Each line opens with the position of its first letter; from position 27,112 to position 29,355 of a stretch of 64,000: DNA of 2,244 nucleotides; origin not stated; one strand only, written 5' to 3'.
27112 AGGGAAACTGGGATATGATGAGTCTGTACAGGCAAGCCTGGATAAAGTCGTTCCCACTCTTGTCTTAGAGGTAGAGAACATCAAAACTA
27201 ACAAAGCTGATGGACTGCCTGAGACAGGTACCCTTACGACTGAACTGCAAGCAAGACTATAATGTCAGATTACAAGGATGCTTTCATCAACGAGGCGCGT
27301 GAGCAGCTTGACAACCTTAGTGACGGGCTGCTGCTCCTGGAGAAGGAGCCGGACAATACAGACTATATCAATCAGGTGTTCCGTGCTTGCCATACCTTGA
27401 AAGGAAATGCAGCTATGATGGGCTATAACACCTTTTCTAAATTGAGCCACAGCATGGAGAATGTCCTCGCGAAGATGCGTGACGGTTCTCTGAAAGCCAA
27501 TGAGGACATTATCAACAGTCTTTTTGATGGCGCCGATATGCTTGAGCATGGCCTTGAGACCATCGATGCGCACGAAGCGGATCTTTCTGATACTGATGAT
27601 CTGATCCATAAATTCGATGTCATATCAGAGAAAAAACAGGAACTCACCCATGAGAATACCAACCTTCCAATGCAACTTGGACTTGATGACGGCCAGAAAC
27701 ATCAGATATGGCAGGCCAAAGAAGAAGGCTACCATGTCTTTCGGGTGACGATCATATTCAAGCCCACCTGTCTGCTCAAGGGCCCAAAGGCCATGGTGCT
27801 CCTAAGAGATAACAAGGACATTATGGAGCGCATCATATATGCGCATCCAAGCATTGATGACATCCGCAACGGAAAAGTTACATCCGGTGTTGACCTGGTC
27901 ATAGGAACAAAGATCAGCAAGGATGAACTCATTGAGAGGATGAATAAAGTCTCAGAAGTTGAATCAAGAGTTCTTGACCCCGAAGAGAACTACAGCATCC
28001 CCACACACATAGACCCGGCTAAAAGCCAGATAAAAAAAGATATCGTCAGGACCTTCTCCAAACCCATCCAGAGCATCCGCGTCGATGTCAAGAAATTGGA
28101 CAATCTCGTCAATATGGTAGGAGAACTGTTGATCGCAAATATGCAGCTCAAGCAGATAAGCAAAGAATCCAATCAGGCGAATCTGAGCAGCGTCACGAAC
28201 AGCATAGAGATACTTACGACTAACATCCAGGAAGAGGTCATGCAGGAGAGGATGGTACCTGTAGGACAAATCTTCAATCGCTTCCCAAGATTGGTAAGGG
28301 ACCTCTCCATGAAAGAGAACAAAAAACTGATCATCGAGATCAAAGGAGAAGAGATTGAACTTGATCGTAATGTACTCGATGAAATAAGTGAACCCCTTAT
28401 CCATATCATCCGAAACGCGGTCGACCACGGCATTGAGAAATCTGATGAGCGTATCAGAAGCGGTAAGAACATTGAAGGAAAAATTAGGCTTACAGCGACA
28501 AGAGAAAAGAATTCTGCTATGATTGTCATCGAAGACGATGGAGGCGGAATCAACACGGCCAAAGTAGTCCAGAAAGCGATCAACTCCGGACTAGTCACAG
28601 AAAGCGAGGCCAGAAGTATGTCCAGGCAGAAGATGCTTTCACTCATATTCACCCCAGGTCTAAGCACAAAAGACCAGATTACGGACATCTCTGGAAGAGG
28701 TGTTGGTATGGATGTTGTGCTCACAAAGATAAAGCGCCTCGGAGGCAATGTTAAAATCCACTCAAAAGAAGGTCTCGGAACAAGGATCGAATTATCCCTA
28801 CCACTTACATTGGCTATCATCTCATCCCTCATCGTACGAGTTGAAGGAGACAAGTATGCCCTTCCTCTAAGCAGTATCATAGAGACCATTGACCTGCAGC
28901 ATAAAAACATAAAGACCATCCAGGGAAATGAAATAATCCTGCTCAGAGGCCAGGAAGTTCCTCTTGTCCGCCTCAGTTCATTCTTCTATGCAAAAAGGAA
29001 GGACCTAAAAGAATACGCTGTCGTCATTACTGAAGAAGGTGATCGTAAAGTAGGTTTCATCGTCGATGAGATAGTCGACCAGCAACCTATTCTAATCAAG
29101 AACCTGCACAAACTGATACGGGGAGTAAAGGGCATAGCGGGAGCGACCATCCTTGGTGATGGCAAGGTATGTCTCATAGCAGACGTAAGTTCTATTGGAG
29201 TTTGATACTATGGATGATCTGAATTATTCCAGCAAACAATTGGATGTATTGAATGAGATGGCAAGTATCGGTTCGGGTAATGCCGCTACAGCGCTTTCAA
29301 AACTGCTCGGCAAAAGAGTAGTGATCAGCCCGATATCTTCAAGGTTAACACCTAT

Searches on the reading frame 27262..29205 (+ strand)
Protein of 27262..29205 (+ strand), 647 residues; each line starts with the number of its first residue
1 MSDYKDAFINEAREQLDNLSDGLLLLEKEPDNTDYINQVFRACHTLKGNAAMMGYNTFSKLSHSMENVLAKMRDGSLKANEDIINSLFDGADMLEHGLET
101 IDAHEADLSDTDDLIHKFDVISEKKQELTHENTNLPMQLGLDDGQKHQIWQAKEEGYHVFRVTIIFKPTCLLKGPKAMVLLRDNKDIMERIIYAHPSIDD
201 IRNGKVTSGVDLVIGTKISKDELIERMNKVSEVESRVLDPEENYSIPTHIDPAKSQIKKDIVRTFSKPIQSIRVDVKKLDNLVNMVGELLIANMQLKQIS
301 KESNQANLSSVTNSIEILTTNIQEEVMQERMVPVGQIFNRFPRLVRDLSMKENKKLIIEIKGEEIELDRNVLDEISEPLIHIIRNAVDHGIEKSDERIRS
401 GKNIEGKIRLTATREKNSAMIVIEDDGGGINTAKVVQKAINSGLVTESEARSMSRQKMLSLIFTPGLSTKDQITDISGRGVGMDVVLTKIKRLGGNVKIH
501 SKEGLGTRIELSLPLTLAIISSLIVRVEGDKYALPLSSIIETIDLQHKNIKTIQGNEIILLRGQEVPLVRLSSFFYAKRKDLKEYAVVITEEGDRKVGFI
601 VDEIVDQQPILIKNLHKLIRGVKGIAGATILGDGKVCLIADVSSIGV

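Call 49: find_encoding_contigs(protein=window:27262-29205:+, flank=10000, max_places=1)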
Protein window:27262-29205:+ (647 aa): 2 contigs read that carry it; 1 place shown.
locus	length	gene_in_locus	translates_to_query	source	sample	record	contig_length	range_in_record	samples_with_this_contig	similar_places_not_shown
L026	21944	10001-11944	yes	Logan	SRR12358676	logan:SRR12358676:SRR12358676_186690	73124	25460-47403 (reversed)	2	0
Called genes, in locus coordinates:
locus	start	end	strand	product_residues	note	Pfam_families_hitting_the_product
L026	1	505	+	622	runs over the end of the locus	PF02518:HATPase_c (weak), PF13589:HATPase_c_3, PF01119:DNA_mis_repair, PF08676:MutL_C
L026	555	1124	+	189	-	-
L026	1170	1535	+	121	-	-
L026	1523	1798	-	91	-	-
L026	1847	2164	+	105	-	-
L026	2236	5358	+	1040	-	PF00133:tRNA-synt_1, PF01406:tRNA-synt_1e (faint), PF09334:tRNA-synt_1g, PF08264:Anticodon_1, PF19302:DUF5915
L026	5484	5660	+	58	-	-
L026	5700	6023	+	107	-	PF04010:DUF357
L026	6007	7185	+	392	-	PF00342:PGI (faint)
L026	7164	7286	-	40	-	-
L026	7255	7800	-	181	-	PF02002:TFIIE_alpha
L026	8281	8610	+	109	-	PF00072:Response_reg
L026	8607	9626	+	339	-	PF00072:Response_reg, PF01339:CheB_methylest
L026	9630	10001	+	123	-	PF01627:Hpt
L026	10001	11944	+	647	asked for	PF01627:Hpt, PF07194:P2, PF02895:H-kinase_dim, PF02518:HATPase_c, PF01584:CheW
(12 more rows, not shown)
